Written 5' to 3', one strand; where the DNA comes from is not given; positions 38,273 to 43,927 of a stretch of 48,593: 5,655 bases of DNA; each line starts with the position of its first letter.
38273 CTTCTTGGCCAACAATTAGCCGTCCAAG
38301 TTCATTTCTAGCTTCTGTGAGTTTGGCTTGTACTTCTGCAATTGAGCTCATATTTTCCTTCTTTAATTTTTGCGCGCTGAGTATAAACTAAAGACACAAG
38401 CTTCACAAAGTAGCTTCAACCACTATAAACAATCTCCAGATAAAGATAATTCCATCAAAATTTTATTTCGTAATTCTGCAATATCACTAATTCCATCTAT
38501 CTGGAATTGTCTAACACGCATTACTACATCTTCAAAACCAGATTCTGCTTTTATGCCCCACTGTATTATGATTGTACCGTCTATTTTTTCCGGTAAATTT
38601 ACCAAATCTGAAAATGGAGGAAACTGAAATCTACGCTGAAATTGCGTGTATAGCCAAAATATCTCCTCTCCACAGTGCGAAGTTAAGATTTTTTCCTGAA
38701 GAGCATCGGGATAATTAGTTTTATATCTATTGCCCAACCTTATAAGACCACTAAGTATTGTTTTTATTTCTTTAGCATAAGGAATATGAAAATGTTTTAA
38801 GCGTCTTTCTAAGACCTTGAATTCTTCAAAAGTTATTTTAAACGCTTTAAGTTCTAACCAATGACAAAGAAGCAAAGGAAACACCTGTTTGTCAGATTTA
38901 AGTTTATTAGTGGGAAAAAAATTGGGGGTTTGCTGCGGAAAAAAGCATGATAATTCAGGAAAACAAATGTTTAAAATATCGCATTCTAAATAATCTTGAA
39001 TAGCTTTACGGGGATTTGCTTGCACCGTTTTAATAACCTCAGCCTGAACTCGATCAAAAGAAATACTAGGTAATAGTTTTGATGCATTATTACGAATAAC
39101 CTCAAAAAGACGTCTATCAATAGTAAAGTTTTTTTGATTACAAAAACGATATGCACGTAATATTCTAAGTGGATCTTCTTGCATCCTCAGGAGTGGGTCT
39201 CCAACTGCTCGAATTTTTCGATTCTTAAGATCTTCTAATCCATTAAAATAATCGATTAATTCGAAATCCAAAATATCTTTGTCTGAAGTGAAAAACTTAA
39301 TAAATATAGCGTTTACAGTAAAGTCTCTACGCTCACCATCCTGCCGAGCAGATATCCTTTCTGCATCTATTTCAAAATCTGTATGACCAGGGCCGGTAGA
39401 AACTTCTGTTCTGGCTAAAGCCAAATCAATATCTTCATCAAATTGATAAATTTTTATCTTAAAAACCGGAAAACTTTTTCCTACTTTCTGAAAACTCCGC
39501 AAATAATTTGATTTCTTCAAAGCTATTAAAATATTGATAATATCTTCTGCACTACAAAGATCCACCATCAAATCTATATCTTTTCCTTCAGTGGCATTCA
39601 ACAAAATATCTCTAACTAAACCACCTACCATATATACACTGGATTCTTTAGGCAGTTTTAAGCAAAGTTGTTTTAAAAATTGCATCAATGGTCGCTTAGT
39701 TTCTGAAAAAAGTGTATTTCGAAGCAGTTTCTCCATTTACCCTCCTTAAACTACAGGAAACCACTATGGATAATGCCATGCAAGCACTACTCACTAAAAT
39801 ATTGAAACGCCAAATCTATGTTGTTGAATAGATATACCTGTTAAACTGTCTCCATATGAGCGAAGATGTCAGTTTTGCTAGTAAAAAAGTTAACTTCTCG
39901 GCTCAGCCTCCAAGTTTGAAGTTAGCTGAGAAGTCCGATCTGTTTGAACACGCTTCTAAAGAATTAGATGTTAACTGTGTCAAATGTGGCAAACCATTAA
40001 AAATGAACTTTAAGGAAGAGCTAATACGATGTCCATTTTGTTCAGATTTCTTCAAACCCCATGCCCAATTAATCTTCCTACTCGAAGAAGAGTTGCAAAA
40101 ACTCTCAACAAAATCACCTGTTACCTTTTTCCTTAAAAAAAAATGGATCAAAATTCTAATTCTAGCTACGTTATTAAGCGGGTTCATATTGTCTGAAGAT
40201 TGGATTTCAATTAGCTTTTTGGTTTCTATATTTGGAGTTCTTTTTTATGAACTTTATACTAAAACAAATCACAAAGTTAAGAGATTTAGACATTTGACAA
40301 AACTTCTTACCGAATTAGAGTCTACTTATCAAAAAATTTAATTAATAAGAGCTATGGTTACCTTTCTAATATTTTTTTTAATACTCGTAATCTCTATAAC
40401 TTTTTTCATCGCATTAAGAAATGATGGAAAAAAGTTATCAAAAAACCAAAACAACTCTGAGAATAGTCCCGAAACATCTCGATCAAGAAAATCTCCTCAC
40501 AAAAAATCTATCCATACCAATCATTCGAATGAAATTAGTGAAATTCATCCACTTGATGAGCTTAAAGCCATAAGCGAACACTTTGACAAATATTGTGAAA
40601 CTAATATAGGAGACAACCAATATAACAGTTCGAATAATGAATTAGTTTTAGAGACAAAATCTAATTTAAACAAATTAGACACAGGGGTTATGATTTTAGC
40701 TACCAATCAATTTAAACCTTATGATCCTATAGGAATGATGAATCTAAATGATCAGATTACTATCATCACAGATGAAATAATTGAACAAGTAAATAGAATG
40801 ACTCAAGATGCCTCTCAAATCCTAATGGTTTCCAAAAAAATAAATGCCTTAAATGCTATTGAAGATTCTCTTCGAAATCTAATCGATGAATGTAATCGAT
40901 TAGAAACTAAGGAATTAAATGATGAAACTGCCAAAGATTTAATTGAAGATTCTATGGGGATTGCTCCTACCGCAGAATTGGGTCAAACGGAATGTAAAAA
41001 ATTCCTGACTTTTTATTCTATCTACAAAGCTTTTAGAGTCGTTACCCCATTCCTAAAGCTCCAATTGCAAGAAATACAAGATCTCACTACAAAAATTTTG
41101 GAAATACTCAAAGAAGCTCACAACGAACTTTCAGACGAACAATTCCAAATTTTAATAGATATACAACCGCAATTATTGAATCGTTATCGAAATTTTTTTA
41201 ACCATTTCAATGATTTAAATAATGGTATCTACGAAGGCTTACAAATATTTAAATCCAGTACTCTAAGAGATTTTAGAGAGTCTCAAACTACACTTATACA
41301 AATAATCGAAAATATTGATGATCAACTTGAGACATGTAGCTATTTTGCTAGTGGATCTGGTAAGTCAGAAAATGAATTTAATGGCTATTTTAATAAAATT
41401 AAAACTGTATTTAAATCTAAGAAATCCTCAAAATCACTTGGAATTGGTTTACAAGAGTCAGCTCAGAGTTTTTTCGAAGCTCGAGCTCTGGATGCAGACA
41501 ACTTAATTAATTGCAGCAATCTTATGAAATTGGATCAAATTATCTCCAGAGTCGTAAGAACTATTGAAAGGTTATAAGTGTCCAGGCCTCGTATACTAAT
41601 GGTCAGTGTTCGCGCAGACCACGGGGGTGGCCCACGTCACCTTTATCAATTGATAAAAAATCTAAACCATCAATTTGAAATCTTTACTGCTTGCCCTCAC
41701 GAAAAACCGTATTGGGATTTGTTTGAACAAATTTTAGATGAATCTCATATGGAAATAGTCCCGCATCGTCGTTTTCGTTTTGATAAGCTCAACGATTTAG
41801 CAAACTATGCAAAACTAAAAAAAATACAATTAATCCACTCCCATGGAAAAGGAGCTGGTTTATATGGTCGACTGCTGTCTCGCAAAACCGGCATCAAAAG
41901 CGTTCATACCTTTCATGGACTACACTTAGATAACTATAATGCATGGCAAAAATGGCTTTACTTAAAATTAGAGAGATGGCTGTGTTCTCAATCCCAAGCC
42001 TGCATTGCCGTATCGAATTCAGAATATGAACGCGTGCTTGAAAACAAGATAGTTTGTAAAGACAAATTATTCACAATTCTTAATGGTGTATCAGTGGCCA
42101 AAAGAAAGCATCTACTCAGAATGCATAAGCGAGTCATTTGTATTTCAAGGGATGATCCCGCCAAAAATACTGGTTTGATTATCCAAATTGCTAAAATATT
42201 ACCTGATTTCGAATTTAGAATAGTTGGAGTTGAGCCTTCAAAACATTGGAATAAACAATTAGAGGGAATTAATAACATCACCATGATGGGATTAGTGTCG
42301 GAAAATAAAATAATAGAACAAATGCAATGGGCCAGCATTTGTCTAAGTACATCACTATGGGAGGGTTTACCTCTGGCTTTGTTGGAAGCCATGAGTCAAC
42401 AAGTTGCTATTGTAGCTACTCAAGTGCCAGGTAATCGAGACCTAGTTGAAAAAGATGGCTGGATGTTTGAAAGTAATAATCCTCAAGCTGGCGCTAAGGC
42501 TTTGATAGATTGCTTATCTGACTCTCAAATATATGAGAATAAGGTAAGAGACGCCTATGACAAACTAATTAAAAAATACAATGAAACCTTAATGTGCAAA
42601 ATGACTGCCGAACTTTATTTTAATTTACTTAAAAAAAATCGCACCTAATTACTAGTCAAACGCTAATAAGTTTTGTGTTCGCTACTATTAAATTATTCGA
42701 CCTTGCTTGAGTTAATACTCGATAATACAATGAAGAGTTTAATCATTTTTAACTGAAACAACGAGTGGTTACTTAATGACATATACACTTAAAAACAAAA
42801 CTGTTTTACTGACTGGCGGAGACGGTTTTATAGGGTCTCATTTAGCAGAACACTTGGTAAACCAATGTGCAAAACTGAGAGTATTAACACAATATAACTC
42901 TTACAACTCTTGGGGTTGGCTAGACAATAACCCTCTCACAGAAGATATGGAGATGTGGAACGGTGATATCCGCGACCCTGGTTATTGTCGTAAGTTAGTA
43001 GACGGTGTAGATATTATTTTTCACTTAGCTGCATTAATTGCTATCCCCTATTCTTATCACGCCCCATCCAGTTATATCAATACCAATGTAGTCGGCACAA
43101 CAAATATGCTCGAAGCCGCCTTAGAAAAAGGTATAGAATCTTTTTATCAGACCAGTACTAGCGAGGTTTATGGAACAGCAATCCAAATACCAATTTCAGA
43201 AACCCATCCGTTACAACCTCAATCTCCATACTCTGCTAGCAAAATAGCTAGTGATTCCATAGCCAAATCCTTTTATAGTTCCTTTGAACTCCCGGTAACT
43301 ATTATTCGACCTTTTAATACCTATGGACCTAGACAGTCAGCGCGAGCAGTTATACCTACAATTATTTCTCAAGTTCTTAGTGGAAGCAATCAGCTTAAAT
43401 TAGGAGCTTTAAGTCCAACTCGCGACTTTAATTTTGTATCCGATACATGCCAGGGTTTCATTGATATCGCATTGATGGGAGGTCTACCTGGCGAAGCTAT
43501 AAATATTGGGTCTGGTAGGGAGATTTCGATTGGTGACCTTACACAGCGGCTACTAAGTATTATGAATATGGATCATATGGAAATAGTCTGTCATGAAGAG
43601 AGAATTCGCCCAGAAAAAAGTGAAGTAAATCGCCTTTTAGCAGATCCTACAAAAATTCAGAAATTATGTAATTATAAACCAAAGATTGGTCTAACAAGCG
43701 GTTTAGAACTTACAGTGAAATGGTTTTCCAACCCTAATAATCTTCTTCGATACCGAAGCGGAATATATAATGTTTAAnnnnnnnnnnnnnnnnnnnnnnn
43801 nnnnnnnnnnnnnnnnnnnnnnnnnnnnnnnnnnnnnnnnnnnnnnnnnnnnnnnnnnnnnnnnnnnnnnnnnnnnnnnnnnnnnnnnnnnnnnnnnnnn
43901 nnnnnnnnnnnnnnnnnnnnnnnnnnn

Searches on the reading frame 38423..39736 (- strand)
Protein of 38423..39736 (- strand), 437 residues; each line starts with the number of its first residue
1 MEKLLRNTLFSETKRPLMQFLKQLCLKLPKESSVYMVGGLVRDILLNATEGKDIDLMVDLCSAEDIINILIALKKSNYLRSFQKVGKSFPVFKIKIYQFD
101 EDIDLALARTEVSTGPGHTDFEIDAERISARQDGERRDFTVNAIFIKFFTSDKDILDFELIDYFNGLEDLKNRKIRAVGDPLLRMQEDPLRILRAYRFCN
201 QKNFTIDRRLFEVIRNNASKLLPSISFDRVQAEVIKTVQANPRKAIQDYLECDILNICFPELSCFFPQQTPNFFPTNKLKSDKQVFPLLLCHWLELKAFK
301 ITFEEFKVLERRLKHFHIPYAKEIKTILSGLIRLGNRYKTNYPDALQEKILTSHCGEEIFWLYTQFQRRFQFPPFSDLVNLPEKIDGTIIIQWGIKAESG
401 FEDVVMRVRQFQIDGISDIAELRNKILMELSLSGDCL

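Call 63: search_protein_families(library=pfam, proteins=[window:38423-39736:-], max_evalue=0.00001)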
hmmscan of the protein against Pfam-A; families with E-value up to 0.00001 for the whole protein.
window:38423-39736:- (437 aa): 2 families
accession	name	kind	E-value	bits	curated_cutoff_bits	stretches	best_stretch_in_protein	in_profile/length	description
PF01743.26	PolyA_pol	-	1.4e-20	74.3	23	1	34-176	1-126/126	Poly A polymerase head domain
PF12627.12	PolyA_pol_RNAbd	-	8.6e-08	32.3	22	1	203-263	1-61/64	Probable RNA and SrmB- binding site of polymerase A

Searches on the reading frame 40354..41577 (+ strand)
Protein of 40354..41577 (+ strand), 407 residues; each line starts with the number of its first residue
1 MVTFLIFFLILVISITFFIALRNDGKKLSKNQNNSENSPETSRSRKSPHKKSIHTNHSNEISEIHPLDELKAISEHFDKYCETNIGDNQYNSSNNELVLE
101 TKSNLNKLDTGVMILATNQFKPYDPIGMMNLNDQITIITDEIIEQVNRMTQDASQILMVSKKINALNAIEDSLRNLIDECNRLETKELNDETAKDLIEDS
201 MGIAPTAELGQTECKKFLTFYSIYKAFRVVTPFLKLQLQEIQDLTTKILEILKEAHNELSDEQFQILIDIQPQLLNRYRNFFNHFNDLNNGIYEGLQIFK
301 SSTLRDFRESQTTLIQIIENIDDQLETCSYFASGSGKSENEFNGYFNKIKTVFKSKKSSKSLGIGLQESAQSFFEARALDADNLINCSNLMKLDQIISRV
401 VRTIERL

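Call 63: search_protein_families(library=pfam, proteins=[window:40354-41577:+], max_evalue=0.00001)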
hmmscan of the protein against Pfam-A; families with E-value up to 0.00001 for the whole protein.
window:40354-41577:+ (407 aa): 0 families

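Call 67: search_protein_families(library=pfam, proteins=[window:40354-41577:+], max_evalue=0.05)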
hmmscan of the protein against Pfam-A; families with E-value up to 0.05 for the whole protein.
window:40354-41577:+ (407 aa): 2 families
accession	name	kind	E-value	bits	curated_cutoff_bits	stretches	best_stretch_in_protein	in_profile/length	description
PF10612.14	Spore-coat_CotZ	-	0.0031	18.1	24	1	69-162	16-106/159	Spore coat protein Z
PF25184.1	YxzE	-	0.0052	18.2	40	1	2-59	2-46/65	YxzE-like putative bacteriocin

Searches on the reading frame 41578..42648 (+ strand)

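Call 63: search_protein_families(library=pfam, proteins=[window:41578-42648:+], max_evalue=0.00001)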
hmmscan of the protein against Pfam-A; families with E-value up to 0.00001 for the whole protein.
window:41578-42648:+ (356 aa): 4 families
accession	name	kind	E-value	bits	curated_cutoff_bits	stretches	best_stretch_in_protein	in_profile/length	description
PF00534.26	Glycos_transf_1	-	3.6e-22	79.2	26.4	1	182-322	14-165/172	Glycosyl transferases group 1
PF13692.12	Glyco_trans_1_4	-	1.1e-21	78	27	1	184-315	2-142/142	Glycosyl transferases group 1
PF13439.12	Glyco_transf_4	-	8.7e-21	75.1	28.5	1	16-173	2-168/170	Glycosyltransferase Family 4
PF13579.12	Glyco_trans_4_4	-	4.8e-16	59.9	29.7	1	20-170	8-158/158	Glycosyl transferase 4-like domain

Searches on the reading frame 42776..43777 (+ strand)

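Call 63: search_protein_families(library=pfam, proteins=[window:42776-43777:+], max_evalue=0.00001)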
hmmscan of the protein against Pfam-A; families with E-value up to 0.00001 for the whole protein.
window:42776-43777:+ (333 aa): 8 families
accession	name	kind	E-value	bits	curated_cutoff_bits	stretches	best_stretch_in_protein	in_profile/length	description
PF16363.11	GDP_Man_Dehyd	-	4.7e-68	230.5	27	1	11-311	1-330/332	GDP-mannose 4,6 dehydratase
PF01370.27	Epimerase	-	5.1e-54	183.7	20.9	1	10-245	1-240/240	NAD dependent epimerase/dehydratase family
PF01073.25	3Beta_HSD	-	5.4e-20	72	22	1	12-220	2-217/280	3-beta hydroxysteroid dehydrogenase/isomerase family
PF02719.21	Polysacc_synt_2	-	1.1e-18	68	20.2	1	10-279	1-265/293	Polysaccharide biosynthesis protein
PF07993.18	NAD_binding_4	-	1.2e-15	57.8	20.1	1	12-185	1-210/258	Male sterility protein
PF04321.23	RmlD_sub_bind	-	2.2e-08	34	27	1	9-162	2-135/287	RmlD substrate binding domain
PF00106.31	adh_short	-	4.3e-06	26.8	26.6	0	8-166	1-163/195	short chain dehydrogenase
PF13460.12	NAD_binding_10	-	8.4e-06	26.2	27.2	0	14-180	1-144/184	NAD(P)H-binding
